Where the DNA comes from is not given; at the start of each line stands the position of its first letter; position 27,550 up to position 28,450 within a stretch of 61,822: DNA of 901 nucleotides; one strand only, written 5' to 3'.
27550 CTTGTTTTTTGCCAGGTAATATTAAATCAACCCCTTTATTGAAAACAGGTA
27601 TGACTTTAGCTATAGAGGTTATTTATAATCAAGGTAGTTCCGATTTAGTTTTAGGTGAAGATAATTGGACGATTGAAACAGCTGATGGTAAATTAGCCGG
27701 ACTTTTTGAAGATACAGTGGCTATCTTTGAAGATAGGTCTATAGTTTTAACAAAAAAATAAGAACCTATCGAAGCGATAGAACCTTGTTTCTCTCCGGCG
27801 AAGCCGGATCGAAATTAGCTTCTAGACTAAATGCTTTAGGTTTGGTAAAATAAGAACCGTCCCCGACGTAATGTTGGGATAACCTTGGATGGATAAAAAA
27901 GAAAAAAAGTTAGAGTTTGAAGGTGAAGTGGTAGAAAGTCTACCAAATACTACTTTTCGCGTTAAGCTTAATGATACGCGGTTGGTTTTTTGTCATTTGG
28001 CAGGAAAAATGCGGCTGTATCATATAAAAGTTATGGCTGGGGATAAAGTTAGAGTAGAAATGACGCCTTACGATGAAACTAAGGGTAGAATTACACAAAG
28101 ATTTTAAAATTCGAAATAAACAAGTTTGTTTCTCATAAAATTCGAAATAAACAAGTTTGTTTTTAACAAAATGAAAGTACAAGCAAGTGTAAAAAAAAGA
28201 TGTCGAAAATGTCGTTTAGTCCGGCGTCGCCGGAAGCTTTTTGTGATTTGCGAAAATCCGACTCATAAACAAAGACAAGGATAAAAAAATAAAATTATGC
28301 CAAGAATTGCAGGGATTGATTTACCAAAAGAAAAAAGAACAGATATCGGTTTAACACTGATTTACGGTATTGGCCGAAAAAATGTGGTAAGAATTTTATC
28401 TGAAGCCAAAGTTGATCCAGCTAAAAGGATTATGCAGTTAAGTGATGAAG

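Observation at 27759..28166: Modular junction repeat family: stop-codon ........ / covarying hairpin / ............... ... ATG, punctuating the ribosomal superoperon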

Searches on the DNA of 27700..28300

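Call 14: search_rna_families(source=window, start=27700, end=28300, threshold=evalue, max_evalue=10, show_alignments=3)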
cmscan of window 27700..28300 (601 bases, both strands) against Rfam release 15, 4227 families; matches with E-value up to 10: 6.
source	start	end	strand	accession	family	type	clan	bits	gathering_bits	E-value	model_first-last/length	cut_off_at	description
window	28111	28147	+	RF03210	mir-7359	Gene; miRNA;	-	18.2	90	1.5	1-56/56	no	mir-7359 microRNA precursor family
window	27752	27782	+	RF03055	RAGATH-30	Gene; sRNA;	-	18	59.5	0.77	1-59/59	no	RAGATH-30 RNA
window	27926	27998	+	RF03926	MIR1435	Gene; miRNA;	-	17.3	94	8.8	55-126/186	no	MIR1435 microRNA precursor family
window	28080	28137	+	RF04206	MIR9555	Gene; miRNA;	-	15.7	119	8.7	37-94/137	no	MIR9555 microRNA precursor family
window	28234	28256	-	RF02066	STnc320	Gene; sRNA;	-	14.3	50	7.7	1-55/55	no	Salmonella enterica sRNA STnc320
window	27883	27927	-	RF02706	TeloSII_ncR30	Gene; sRNA;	-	13.7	86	1.1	1-226/226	no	TeloSII non coding RNA 30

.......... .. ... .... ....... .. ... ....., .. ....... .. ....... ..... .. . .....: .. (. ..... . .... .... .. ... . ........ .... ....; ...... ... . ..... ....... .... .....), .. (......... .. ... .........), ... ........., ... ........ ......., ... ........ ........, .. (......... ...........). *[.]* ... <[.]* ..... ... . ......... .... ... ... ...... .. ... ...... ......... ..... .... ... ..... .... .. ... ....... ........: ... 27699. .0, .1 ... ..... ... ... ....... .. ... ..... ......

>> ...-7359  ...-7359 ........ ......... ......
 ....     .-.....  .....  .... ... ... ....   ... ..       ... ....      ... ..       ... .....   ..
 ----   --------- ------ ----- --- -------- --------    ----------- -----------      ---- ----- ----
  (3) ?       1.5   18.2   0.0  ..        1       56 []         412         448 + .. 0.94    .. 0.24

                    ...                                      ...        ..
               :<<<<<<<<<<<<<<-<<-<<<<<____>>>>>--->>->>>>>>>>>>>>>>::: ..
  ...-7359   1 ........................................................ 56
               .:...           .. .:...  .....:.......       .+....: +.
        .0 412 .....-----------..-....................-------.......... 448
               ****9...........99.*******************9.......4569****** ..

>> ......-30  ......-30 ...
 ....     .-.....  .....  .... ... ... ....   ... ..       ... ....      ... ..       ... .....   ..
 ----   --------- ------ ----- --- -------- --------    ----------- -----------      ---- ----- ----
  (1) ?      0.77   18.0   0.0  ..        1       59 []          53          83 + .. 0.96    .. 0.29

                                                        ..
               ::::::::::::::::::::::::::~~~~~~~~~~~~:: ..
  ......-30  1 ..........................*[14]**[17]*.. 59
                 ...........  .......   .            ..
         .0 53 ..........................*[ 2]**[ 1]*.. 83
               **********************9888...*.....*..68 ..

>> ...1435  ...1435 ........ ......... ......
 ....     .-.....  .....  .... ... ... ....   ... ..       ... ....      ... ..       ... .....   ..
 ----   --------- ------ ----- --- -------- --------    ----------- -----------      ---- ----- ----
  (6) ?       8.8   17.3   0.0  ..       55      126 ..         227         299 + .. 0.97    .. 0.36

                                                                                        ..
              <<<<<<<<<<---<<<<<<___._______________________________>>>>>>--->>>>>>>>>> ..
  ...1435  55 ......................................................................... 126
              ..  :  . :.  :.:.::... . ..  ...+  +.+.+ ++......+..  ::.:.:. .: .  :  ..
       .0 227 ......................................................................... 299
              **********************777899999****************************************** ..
